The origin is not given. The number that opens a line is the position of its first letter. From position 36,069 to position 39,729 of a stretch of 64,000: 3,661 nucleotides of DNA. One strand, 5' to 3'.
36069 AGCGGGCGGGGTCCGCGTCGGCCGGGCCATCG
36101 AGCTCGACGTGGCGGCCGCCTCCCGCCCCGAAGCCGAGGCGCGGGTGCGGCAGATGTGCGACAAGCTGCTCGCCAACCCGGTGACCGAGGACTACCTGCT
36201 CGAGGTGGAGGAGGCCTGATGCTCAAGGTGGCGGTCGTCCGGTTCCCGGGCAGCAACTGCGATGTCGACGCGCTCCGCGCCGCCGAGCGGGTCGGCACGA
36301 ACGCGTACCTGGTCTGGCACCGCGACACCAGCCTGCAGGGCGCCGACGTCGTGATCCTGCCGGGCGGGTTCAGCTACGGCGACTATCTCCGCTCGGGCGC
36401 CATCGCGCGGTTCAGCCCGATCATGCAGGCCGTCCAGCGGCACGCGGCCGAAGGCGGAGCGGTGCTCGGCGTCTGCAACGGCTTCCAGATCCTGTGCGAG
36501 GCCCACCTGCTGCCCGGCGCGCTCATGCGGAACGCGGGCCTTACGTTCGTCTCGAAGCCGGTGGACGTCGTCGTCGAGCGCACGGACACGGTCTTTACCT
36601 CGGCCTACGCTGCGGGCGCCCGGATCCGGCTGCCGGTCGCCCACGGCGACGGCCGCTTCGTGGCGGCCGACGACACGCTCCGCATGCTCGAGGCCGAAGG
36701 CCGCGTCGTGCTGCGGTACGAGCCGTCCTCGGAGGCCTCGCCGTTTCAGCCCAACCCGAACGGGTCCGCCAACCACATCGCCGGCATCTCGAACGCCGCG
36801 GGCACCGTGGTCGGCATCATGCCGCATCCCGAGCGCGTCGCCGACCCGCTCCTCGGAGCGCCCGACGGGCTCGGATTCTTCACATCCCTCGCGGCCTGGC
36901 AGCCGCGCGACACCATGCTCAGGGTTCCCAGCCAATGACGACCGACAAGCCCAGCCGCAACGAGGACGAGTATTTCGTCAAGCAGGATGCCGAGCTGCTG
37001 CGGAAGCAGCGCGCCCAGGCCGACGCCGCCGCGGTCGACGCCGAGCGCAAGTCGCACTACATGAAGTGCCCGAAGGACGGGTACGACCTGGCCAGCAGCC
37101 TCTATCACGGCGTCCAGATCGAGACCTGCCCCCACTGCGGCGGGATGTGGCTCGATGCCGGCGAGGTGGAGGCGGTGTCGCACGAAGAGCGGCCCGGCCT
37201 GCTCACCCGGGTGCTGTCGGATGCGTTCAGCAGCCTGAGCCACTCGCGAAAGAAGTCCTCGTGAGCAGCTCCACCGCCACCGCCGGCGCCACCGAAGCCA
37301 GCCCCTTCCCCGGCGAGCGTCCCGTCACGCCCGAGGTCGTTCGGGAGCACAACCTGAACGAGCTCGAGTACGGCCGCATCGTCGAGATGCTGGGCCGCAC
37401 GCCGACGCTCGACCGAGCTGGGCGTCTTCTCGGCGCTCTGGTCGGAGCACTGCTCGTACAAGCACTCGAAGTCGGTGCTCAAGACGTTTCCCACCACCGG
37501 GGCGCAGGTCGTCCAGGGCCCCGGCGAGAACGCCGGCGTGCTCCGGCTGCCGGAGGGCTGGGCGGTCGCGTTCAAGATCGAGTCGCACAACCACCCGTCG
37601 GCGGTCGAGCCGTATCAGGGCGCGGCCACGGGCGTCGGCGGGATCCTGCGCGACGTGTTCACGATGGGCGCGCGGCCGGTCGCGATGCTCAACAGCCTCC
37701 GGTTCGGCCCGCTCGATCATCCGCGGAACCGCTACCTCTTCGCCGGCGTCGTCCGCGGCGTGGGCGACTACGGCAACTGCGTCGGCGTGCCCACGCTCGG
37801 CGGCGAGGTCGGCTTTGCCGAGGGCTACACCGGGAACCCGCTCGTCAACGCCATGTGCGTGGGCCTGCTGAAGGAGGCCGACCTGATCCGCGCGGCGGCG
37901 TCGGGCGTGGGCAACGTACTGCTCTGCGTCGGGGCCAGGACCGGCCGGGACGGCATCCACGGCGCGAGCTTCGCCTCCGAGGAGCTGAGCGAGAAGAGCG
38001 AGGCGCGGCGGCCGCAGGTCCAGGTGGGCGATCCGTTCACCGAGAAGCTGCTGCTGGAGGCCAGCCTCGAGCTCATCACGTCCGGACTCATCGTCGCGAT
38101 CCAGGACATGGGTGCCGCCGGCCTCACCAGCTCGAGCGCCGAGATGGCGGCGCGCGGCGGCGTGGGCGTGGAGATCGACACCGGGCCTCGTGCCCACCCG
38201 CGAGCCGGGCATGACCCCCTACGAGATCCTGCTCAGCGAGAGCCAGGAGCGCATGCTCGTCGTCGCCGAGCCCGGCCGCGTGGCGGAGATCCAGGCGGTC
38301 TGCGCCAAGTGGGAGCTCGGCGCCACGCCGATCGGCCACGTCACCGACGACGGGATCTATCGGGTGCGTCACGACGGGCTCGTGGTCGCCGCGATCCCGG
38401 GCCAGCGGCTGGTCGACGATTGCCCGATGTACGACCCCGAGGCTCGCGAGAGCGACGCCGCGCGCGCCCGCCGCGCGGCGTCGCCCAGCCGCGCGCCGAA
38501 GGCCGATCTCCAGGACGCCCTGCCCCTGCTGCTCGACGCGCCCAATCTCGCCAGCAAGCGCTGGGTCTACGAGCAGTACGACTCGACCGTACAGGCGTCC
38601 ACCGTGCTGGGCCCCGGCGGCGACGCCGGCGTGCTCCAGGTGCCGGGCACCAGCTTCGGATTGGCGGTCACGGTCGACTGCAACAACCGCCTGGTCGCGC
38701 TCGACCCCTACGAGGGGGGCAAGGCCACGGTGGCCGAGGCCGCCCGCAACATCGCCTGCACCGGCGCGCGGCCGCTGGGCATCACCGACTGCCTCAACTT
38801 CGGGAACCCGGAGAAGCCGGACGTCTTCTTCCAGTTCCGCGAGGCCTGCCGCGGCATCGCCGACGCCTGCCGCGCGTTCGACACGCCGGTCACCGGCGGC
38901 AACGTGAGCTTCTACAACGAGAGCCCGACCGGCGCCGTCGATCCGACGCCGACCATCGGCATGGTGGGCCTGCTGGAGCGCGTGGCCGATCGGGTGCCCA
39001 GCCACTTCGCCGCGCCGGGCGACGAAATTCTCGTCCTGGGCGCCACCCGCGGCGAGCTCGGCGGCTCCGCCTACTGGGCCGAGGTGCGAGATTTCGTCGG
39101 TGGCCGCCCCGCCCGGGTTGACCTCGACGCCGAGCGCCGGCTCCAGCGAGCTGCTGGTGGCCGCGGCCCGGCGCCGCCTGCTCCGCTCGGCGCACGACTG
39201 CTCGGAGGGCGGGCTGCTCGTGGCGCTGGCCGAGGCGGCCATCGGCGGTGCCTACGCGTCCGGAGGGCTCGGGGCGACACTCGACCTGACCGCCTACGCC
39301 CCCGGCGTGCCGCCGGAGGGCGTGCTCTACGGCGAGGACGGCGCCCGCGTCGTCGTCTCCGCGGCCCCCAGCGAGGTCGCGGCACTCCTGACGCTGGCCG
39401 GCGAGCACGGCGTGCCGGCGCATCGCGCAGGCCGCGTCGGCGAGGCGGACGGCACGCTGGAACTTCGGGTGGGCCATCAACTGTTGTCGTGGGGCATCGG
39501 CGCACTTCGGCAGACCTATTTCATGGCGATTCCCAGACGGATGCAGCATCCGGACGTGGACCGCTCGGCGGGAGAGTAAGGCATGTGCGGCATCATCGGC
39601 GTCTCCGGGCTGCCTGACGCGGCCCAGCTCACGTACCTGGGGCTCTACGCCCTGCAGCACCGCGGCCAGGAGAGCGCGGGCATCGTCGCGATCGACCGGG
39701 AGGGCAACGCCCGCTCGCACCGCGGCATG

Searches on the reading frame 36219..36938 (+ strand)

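Call 18: search_protein_families(library=pfam, proteins=[window:36219-36938:+], max_evalue=0.0001)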
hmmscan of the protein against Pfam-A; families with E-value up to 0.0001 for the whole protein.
window:36219-36938:+ (239 aa): 3 families
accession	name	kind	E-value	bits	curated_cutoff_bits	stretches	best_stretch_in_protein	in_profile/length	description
PF13507.12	GATase_5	-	4e-45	154.4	27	1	3-210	3-232/260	CobB/CobQ-like glutamine amidotransferase domain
PF07685.20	GATase_3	-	1.8e-10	41.2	27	1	15-95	15-91/196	CobB/CobQ-like glutamine amidotransferase domain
PF01965.30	DJ-1_PfpI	-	3.8e-06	27.3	26.6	1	36-101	56-116/165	DJ-1/PfpI family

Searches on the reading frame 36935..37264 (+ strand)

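Call 18: search_protein_families(library=pfam, proteins=[window:36935-37264:+], max_evalue=0.0001)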
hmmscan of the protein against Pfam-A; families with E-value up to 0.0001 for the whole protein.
window:36935-37264:+ (109 aa): 1 family
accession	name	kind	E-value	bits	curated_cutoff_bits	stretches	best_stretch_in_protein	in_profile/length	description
PF13453.11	Zn_ribbon_TFIIB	-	4.7e-12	45.5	22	1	44-80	1-37/41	Transcription factor zinc-finger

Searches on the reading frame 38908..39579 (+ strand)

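Call 18: search_protein_families(library=pfam, proteins=[window:38908-39579:+], max_evalue=0.0001)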
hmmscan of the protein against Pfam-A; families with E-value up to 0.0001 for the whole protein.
window:38908-39579:+ (223 aa): 1 family
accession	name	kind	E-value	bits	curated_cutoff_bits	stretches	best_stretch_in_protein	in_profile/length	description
PF02769.27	AIRS_C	-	5.8e-12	46.5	23.1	1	85-181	53-149/156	AIR synthase related protein, C-terminal domain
